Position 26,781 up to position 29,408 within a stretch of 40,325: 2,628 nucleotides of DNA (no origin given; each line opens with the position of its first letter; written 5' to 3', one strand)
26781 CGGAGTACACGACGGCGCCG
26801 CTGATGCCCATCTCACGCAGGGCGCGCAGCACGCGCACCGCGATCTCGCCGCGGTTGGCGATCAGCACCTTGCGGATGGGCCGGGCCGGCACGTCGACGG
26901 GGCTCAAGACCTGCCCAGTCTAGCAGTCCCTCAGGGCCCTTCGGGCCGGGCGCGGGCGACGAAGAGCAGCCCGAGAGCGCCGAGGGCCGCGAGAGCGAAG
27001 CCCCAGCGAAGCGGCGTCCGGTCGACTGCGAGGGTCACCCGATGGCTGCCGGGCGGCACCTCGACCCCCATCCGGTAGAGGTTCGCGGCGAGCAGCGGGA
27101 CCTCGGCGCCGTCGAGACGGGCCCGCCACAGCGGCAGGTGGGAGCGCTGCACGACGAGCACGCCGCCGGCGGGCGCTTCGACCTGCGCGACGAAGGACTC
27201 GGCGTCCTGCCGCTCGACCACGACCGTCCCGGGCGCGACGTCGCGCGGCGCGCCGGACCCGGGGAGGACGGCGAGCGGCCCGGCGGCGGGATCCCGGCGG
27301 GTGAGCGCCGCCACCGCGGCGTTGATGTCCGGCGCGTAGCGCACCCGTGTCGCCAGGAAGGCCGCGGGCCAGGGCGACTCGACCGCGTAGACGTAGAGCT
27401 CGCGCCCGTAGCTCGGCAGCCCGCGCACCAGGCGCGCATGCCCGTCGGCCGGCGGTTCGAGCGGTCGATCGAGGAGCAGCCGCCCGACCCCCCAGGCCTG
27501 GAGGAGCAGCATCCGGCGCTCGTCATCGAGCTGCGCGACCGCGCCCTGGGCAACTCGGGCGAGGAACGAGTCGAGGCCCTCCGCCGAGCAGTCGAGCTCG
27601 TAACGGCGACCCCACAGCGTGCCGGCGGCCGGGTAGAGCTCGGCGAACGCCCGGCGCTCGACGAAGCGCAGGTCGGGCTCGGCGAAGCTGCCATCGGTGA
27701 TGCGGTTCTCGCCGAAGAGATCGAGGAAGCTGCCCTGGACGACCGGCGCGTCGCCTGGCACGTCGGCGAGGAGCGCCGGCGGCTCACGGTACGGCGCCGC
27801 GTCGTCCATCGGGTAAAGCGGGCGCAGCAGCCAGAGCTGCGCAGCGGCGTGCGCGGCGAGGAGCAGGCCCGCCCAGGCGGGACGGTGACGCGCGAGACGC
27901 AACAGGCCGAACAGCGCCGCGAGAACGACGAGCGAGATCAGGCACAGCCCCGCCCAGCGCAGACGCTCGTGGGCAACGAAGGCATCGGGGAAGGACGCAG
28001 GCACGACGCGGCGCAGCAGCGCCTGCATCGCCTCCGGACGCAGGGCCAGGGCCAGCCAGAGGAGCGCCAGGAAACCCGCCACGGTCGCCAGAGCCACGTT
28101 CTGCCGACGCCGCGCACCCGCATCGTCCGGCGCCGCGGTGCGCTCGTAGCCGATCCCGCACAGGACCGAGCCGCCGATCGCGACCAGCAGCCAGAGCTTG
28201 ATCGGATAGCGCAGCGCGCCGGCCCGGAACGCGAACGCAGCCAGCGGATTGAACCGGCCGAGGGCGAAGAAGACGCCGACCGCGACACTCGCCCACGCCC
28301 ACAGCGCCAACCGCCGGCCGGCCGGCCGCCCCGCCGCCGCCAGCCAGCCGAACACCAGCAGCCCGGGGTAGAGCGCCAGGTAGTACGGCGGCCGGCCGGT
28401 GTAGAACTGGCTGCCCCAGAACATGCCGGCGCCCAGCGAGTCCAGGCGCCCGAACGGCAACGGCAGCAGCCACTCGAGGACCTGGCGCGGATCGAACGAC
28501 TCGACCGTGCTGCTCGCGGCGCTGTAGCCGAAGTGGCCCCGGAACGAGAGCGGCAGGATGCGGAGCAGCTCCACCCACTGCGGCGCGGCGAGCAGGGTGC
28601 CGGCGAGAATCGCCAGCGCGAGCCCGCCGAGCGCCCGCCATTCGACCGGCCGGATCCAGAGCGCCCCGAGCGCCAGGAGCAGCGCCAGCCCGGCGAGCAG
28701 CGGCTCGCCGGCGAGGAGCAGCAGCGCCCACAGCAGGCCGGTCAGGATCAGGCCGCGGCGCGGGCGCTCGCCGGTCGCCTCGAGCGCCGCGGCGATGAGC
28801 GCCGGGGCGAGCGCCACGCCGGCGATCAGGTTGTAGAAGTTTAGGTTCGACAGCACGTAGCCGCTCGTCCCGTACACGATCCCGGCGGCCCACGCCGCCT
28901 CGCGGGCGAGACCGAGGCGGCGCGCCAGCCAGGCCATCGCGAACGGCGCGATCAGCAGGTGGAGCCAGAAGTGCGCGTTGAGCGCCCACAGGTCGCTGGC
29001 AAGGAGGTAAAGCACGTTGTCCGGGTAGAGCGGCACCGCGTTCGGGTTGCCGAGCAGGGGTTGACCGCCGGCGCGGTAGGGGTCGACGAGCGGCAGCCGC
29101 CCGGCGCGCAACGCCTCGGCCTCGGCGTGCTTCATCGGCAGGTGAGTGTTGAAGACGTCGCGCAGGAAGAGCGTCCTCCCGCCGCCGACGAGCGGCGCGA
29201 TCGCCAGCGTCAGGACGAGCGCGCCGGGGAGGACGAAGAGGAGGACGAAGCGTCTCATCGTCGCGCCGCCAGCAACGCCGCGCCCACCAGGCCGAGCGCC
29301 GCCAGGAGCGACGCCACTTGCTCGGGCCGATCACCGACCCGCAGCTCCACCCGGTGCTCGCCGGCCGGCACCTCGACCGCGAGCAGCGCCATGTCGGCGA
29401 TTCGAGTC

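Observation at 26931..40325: A 13.4 kb envelope-glycosylation locus combines a YfhO/GT2 periplasmic glycosylation system with a mycobacterial-type polyprenyl-phosphoribose branch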

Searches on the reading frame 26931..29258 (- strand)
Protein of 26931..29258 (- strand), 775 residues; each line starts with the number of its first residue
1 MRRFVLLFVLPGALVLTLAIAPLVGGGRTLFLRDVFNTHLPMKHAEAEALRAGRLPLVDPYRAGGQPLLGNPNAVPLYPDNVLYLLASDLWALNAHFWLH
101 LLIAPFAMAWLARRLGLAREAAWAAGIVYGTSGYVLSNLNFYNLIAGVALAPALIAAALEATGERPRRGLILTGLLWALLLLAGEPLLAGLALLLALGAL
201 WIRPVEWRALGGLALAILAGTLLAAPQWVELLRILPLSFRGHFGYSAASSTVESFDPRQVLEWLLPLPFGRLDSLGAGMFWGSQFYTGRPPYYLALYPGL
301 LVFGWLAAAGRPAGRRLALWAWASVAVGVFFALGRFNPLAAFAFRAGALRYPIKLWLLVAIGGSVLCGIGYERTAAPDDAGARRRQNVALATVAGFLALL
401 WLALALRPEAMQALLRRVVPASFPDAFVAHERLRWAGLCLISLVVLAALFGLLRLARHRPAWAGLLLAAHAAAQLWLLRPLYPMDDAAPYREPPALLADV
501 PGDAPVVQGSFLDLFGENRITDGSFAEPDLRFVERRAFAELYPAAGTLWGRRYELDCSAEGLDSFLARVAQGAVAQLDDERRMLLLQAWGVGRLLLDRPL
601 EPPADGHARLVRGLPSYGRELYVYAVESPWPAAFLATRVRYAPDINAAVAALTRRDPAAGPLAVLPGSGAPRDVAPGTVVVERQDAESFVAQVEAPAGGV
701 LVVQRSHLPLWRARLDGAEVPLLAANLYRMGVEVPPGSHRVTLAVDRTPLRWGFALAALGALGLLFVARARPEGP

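Call 6: search_protein_families(library=pfam, proteins=[window:26931-29258:-], max_evalue=0.01)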
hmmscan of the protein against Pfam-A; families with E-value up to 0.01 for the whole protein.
window:26931-29258:- (775 aa): 0 families

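Call 7: search_protein_families(library=ncbifam, proteins=[window:26931-29258:-], max_evalue=0.01)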
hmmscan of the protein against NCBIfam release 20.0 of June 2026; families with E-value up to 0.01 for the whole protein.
window:26931-29258:- (775 aa): 0 families

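Call 11: find_homologous_proteins(query=window:26931-29258:-, max_evalue=0.001)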
Query window:26931-29258:- (775 aa): 816 proteins with E <= 0.001 among 8000 candidates; the best 120 are listed.
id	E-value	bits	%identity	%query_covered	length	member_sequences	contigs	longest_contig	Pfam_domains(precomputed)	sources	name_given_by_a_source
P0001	0.0e+0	1687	100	100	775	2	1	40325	-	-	-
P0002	0.0e+0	1077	70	97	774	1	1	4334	-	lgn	-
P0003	7.2e-238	810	54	97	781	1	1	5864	-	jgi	jgi:hypothetical protein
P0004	8.0e-238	810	56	94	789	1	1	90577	-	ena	-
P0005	3.6e-236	804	74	15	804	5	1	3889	-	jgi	jgi:hypothetical protein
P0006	8.6e-236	803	55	94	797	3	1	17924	-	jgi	jgi:hypothetical protein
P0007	9.9e-236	803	56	94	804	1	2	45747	-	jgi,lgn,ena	-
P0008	2.5e-233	795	54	98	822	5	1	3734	-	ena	-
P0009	1.6e-231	789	54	98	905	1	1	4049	-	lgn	-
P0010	1.5e-230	786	54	99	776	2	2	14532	-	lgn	-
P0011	3.9e-230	784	53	98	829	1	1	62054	-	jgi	-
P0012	3.9e-230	784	54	95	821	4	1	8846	-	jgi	jgi:hypothetical protein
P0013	1.1e-229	783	54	71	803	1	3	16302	-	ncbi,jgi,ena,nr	ncbi:MAG TPA: hypothetical protein VOA87_22715 [Thermoanaerobaculia bacterium]|nr:hypothetical prote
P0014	1.6e-229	782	57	96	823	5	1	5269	-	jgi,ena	-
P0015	1.8e-229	782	54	97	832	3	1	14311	-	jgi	jgi:hypothetical protein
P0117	1.6e-210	720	50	70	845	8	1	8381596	-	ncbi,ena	-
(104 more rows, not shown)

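Call 32: predict_structure(alignment_id=A1)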
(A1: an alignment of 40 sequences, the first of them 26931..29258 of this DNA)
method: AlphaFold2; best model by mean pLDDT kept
length: 775 residues; sequences in the alignment: 40
mean_pLDDT: 92.2   pTM: 0.93
mean pLDDT of the five models: 92.2, 91.7, 88.0, 87.4, 84.4
residues with pLDDT >= 90: 625; 70-90: 121; 50-70: 26; < 50: 3
segments of 3 or more residues with pLDDT < 50: none
pLDDT, mean of each block of 10 residues (from residue 1): 96 97 95 82 93 92 89 91 94 95 98 97 98 95 94 98 95 98 91 97 93 97 96 81 53 85 93 87 80 87 96 80 96 89 74 94 98 94 97 98 98 95 94 97 98 94 97 97 93 94 92 88 92 93 90 86 85 94 95 95 93 94 96 94 94 78 93 92 95 96 93 98 95 97 96 97 94 63
secondary structure, 60 per line:
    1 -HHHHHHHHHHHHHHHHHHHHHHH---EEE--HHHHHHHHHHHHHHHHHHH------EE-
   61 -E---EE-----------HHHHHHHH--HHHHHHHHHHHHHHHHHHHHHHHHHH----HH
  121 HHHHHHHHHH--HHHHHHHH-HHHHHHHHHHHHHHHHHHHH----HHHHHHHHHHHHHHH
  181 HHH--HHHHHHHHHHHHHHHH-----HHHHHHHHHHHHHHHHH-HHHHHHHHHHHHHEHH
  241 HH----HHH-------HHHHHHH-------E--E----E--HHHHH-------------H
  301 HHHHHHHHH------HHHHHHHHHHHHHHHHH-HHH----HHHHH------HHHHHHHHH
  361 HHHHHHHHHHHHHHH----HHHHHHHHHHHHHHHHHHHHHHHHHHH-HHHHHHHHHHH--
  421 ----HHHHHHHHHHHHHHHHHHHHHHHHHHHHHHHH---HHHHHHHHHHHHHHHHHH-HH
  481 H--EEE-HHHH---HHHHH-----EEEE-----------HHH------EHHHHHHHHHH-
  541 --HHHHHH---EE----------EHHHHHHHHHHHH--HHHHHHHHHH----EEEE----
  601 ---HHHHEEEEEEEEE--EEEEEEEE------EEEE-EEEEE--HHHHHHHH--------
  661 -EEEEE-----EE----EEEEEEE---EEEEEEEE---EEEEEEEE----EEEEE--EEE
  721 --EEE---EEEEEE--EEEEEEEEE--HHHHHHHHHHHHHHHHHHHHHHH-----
elements in order (helices of 4 or more, strands of 3 or more residues): H2-24 E28-30 H33-51 H79-86 H89-114 H119-130 H133-140 H142-161 H166-183 H186-201 H207-223 H225-237 H239-242 H257-263 H282-286 H300-309 H316-332 H341-345 H352-375 H380-406 H408-418 H425-456 H460-477 E484-486 H488-491 H495-499 E505-508 H530-539 H543-548 H565-576 H579-588 E593-596 H604-607 E608-616 E619-626 E633-636 E638-642 H645-652 E662-666 E678-684 E688-695 E699-706 E711-715 E718-720 E723-725 E729-734 E737-745 H748-770

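Call 36: fold_search(model_id=the predicted structure, library=pdb)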
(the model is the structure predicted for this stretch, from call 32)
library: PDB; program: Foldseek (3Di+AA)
matches with E <= 10: 359; with E <= 0.001: 3
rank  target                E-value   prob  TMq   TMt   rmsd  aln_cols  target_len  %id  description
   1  6w98_A                4.9e-10  1.00  0.47  0.30  19.7       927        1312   14  Single-Particle Cryo-EM Structure of Arabinofuranosyltransferase AftD from Mycobacteria (released 2020-05-13)
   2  6wby                  6.0e-09  1.00  0.45  0.29  19.9       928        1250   14  Single-Particle Cryo-EM Structure of Arabinofuranosyltransferase AftD from Mycobacteria, Mutant R1389S Class 2 (released 2020-05-13)
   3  6wbx                  5.6e-08  1.00  0.39  0.26  21.8       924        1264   13  Single-Particle Cryo-EM Structure of Arabinofuranosyltransferase AftD from Mycobacteria, Mutant R1389S Class 1 (released 2020-05-13)
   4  6gxc_A                2.0e-03  1.00  0.31  0.34  13.8       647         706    9  Bacterial oligosaccharyltransferase PglB in complex with an inhibitory peptide and a reactive lipid-linked oligosaccha (released 2018-11-14)
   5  5ogl_A                2.6e-03  1.00  0.29  0.32  14.2       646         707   10  Structure of bacterial oligosaccharyltransferase PglB in complex with an acceptor peptide and an lipid-linked oligosac (released 2017-10-25)
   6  8b6l_I                1.1e-02  0.99  0.32  0.36  17.0       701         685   12  Subtomogram average of the human Sec61-TRAP-OSTA-translocon (released 2022-12-07)
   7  6s7o_A                1.6e-02  1.00  0.37  0.43  12.1       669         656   11  Cryo-EM structure of human oligosaccharyltransferase complex OST-A (released 2019-12-18)
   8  9n9j_I                1.8e-02  0.99  0.34  0.37  15.1       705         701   11  Structure of a GRP94 folding intermediate engaged with a CCDC134- and FKBP11-bound secretory translocon (released 2025-11-19)
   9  7oci_F                2.0e-02  0.99  0.31  0.36  15.6       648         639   11  Cryo-EM structure of yeast Ost6p containing oligosaccharyltransferase complex (released 2022-02-16)
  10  3rce_A                3.0e-02  0.98  0.30  0.33  13.8       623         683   12  Bacterial oligosaccharyltransferase PglB (released 2011-06-15)
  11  7bvc_A                3.5e-02  0.51  0.23  0.18  23.1       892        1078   11  Cryo-EM structure of Mycobacterium smegmatis arabinosyltransferase EmbA-EmbB-AcpM2 in complex with ethambutol (released 2020-04-29)
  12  9irb_A                5.4e-02  0.11  0.09  0.13  23.5       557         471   14  CryoEM structure of hSLC15A4+Fab107 (released 2025-08-20)
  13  8if8_C                7.0e-02  0.96  0.35  0.43  12.4       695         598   12  Arabinosyltransferase AftA (released 2023-05-31)
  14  9i5k_A                8.0e-02  0.96  0.28  0.41  15.4       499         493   12  Structure of the Chaetomium thermophilum Pmt4 homodimer (C2 symmetry) (released 2025-12-24)
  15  6t1z                  1.1e-01  0.12  0.09  0.14  22.5       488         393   11  LmrP from L. lactis, in an outward-open conformation, bound to Hoechst 33342 (released 2020-07-29)
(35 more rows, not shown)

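Call 37: search_protein_families(library=pfam, alignment_id=A1, max_evalue=0.1)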
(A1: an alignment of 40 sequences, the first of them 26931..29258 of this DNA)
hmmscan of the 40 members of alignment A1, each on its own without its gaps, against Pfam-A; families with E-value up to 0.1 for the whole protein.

A. member 1, window:26931-29258:- (775 aa): 1 family
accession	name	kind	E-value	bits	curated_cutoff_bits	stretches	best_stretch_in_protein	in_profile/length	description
PF09586.16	YfhO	-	0.019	13.7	28.5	0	711-744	789-822/835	Bacterial membrane protein YfhO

B. families by the number of members that match (of 40 scanned): 10 families
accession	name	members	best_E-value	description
PF13567.11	DUF4131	8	0.0027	Domain of unknown function (DUF4131)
PF09586.16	YfhO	6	3.6e-06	Bacterial membrane protein YfhO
PF09852.15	DUF2079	5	0.0013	Predicted membrane protein (DUF2079)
PF17933.6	TetR_C_25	4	0.0048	Tetracyclin repressor-like, C-terminal domain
PF10131.15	PTPS_related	2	0.0094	6-pyruvoyl-tetrahydropterin synthase related domain; membrane protein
PF05857.17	TraX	1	0.0024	TraX protein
PF15859.10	DEC1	1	0.003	Deleted in esophageal cancer 1 family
PF19732.4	SpoIIE_N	1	0.028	Stage II sporulation protein E N-terminal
PF06965.17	Na_H_antiport_1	1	0.056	Na+/H+ antiporter 1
PF25197.1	DPC4_N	1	0.098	Diatom pyrenoid component 4 N-terminal motif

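Call 56: find_encoding_contigs(protein=P0117, flank=10000, max_places=2)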
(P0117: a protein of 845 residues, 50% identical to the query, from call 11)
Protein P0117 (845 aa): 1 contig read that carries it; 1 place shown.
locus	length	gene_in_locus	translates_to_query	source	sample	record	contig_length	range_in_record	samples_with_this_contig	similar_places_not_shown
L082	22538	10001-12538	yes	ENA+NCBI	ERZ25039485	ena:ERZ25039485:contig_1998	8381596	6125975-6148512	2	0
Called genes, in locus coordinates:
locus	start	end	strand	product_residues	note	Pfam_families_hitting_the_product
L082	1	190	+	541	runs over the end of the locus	PF13231:PMT_2, PF13431:TPR_17 (faint), PF00515:TPR_1 (faint), PF13176:TPR_7 (faint), PF13432:TPR_16, PF13424:TPR_12 (weak), PF14559:TPR_19, PF07719:TPR_2 (weak), +3 more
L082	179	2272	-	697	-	PF13231:PMT_2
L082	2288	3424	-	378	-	PF13439:Glyco_transf_4, PF13579:Glyco_trans_4_4, PF20706:GT4-conflict, PF00534:Glycos_transf_1, PF13692:Glyco_trans_1_4, PF13524:Glyco_trans_1_2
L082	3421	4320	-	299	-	PF03706:LPG_synthase_TM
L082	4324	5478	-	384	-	PF00535:Glycos_transf_2, PF26629:GT2_TM_C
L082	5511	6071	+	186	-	PF08241:Methyltransf_11, PF13649:Methyltransf_25 (faint)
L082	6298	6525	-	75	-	PF02604:PhdYeFM_antitox (weak)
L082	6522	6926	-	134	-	PF01850:PIN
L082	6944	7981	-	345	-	PF13439:Glyco_transf_4, PF13477:Glyco_trans_4_2, PF13579:Glyco_trans_4_4, PF20706:GT4-conflict (faint), PF00534:Glycos_transf_1, PF13692:Glyco_trans_1_4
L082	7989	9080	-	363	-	PF13439:Glyco_transf_4, PF13477:Glyco_trans_4_2, PF13579:Glyco_trans_4_4, PF20706:GT4-conflict, PF00534:Glycos_transf_1, PF13692:Glyco_trans_1_4, PF13524:Glyco_trans_1_2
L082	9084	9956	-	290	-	PF01040:UbiA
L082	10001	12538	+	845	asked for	-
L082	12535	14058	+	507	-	PF00289:Biotin_carb_N, PF02786:CPSase_L_D2, PF07478:Dala_Dala_lig_C, PF02785:Biotin_carb_C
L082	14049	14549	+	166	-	PF25917:BSH_RND (faint), PF00364:Biotin_lipoyl, PF25973:BSH_CzcB (faint), PF25984:BSH_YknX (faint), PF25997:BSH_YhbJ (weak)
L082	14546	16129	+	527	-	PF02366:PMT, PF13231:PMT_2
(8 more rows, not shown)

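Call 65: search_protein_representatives(alignment_id=A1)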
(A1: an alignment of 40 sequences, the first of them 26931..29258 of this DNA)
Query: 40 sequences, 788 profile positions. Proteins with E-value up to 0.001 (for the whole library): 52283; up to 1e-10: 28610; up to 1e-30: 5499. The best 150 are listed.
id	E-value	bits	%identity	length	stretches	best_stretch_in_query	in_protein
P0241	0.0e+00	1193.4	-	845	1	3-780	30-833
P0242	0.0e+00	1032.1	-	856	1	4-786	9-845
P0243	0.0e+00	1022.5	-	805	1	3-782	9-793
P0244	6.8e-295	996.6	-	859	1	5-783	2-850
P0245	1.8e-286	968.8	-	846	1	3-785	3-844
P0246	1.4e-281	952.6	-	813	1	5-780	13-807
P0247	2.4e-277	938.6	-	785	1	11-782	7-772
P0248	1.1e-276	936.4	-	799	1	5-782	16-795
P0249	2.3e-276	935.3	-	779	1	5-786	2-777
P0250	3.3e-274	928.2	-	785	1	7-783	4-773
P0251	8.5e-269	910.3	-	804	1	6-785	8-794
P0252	4.8e-266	901.2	-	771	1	5-783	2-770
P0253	2.4e-265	898.9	-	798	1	5-781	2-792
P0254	7.0e-258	874.2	-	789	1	11-784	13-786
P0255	2.7e-256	869.0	-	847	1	7-784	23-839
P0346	9.2e-147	506.7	-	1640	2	18-783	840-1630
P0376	2.5e-123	429.3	-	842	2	9-724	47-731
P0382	2.0e-119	416.4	-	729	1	13-783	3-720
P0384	4.0e-118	412.0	-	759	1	4-780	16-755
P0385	1.8e-117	409.9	-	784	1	10-784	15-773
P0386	7.5e-117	407.8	-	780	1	6-781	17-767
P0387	1.3e-116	407.0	-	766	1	12-785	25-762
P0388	2.6e-116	406.0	-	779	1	4-784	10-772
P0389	1.3e-115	403.8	-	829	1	13-783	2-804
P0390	4.6e-115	401.9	-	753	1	13-780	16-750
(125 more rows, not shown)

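Call 66: search_protein_families(library=pfam, proteins=[P0390, P0389, P0388, P0387, P0386, P0385, P0384, P0382, P0376, P0346], max_evalue=0.01)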
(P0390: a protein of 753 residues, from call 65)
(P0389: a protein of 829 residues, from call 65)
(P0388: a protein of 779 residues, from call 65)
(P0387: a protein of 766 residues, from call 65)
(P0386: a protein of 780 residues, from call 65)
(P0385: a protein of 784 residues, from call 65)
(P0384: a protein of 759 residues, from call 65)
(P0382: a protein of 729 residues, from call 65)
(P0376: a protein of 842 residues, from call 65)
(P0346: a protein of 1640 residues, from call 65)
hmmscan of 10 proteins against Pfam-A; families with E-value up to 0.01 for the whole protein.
P0390 (753 aa): 0 families

P0389 (829 aa): 0 families

P0388 (779 aa): 0 families

P0387 (766 aa): 1 family
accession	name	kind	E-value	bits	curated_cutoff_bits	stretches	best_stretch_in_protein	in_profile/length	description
PF09852.15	DUF2079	-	0.00021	21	28.2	1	97-235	54-190/459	Predicted membrane protein (DUF2079)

P0386 (780 aa): 0 families

P0385 (784 aa): 1 family
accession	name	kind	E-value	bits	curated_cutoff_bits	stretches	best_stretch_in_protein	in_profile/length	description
PF19510.5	DUF6044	-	0.0035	16.3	27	1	88-169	83-162/564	Protein of unknown function (DUF6044)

P0384 (759 aa): 0 families

P0382 (729 aa): 0 families

P0376 (842 aa): 0 families

P0346 (1640 aa): 1 family
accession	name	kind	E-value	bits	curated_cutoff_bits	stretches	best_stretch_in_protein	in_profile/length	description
PF09586.16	YfhO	-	1.7e-24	86.7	28.5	2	728-796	766-835/835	Bacterial membrane protein YfhO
